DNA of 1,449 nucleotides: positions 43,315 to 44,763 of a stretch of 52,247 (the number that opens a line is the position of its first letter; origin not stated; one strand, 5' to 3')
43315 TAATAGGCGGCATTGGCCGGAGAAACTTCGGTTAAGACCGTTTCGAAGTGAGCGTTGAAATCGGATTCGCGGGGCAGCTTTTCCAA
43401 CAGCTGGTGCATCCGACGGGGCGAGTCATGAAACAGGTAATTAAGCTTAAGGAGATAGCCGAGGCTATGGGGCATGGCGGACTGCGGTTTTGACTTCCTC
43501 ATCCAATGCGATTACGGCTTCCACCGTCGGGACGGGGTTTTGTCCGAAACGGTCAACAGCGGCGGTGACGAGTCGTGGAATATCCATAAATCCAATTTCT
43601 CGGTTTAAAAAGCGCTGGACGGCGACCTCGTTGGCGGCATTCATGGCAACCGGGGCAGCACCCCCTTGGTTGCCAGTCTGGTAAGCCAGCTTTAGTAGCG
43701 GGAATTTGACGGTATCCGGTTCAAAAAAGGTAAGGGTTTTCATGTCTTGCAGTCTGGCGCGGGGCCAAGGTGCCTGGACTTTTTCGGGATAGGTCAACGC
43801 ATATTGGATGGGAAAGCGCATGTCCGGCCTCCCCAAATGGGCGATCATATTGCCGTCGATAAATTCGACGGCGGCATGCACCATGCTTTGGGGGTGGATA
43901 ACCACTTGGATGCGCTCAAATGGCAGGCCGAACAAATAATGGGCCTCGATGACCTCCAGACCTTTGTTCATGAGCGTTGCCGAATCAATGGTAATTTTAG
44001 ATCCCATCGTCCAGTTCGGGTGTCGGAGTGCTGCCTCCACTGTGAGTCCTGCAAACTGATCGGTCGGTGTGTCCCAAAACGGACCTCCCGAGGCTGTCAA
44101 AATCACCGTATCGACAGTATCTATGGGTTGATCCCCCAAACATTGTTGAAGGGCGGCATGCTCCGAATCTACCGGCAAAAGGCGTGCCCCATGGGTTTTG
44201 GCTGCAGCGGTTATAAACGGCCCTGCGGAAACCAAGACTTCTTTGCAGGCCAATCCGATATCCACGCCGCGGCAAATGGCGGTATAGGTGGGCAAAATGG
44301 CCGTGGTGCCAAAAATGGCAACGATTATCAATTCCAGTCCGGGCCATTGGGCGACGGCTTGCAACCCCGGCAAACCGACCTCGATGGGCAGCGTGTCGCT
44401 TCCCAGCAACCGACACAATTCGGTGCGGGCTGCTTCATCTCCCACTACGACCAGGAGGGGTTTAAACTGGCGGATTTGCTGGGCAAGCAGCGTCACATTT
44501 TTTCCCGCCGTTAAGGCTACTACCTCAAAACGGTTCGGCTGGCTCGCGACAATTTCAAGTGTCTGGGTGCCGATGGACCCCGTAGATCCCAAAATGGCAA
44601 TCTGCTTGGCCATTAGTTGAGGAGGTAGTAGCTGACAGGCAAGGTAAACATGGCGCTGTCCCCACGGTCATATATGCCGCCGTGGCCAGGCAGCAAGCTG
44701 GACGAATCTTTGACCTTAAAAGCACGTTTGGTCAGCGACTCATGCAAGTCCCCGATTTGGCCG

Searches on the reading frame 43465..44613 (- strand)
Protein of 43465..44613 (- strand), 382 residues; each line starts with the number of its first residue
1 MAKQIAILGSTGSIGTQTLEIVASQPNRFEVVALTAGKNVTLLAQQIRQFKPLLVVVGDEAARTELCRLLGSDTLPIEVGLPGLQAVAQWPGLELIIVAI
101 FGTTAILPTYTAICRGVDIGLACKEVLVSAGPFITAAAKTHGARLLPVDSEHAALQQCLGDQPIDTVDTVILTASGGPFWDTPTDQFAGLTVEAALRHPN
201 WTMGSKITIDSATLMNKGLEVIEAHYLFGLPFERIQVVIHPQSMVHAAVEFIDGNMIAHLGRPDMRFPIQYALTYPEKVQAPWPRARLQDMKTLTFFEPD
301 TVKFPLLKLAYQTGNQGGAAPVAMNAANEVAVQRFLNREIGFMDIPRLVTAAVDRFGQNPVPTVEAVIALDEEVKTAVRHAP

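Call 63: search_protein_families(library=pfam, proteins=[window:43465-44613:-], max_evalue=0.001)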
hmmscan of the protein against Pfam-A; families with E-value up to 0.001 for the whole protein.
window:43465-44613:- (382 aa): 3 families
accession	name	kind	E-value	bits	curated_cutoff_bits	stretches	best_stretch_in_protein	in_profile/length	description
PF13288.12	DXPR_C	-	2.6e-38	131.3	27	1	260-376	1-114/115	DXP reductoisomerase C-terminal domain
PF08436.17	DXP_redisom_C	-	6.9e-37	125.9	26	1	145-228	1-84/84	1-deoxy-D-xylulose 5-phosphate reductoisomerase C-terminal domain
PF02670.22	DXP_reductoisom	-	1.6e-34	119.9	21.7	1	5-131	1-129/129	1-deoxy-D-xylulose 5-phosphate reductoisomerase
